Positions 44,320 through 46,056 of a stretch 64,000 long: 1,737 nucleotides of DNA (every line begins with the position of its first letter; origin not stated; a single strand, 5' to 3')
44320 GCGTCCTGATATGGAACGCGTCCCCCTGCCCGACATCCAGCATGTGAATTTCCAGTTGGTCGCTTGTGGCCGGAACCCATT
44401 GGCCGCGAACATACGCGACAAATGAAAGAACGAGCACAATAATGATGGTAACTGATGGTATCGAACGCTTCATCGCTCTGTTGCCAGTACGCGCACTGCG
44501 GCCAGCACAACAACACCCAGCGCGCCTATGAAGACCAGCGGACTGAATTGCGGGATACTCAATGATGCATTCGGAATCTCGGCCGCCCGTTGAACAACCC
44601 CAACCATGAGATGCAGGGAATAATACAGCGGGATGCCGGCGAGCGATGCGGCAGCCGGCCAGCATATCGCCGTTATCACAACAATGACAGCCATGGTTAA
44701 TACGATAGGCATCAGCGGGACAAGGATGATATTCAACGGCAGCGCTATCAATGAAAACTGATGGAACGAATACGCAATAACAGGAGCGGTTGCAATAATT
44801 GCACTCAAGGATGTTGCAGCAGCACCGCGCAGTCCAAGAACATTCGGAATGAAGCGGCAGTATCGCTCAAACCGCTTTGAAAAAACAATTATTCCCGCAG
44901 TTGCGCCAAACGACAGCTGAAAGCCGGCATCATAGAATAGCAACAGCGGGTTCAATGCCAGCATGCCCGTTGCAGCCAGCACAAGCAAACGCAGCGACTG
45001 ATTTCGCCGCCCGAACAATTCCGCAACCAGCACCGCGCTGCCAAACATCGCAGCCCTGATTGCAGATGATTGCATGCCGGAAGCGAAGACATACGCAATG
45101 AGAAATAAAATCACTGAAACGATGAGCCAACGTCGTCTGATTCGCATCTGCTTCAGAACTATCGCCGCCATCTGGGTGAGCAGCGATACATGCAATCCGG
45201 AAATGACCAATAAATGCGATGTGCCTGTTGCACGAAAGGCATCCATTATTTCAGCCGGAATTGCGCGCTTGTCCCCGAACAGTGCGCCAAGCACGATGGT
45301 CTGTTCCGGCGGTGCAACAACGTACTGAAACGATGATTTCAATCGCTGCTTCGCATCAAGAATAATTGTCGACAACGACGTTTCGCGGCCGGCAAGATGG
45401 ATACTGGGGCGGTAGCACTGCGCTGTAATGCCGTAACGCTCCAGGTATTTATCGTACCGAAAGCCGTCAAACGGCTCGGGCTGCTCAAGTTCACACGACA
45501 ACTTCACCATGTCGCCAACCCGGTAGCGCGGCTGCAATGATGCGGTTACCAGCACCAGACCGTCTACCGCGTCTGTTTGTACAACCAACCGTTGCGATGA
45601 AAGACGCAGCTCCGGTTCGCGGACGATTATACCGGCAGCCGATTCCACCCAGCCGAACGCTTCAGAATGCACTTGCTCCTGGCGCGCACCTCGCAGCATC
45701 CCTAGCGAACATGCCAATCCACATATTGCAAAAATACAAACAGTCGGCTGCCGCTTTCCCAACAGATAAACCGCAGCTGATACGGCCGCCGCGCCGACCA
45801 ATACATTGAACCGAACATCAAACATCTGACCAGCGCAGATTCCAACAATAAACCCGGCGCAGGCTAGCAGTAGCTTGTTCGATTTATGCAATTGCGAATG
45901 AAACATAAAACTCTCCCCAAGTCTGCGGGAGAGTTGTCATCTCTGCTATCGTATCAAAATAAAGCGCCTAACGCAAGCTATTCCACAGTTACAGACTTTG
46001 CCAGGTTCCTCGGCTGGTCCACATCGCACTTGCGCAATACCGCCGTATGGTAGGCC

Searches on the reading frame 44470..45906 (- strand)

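Call 51: search_protein_families(library=pfam, proteins=[window:44470-45906:-])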
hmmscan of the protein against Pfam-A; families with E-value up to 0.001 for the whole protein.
window:44470-45906:- (478 aa): 2 families
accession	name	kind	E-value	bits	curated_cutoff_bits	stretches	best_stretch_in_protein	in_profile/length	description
PF03772.21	Competence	-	5.2e-58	197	23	1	209-472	2-266/270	Competence protein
PF13567.11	DUF4131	-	2.9e-11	43.8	31.6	1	35-169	7-162/165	Domain of unknown function (DUF4131)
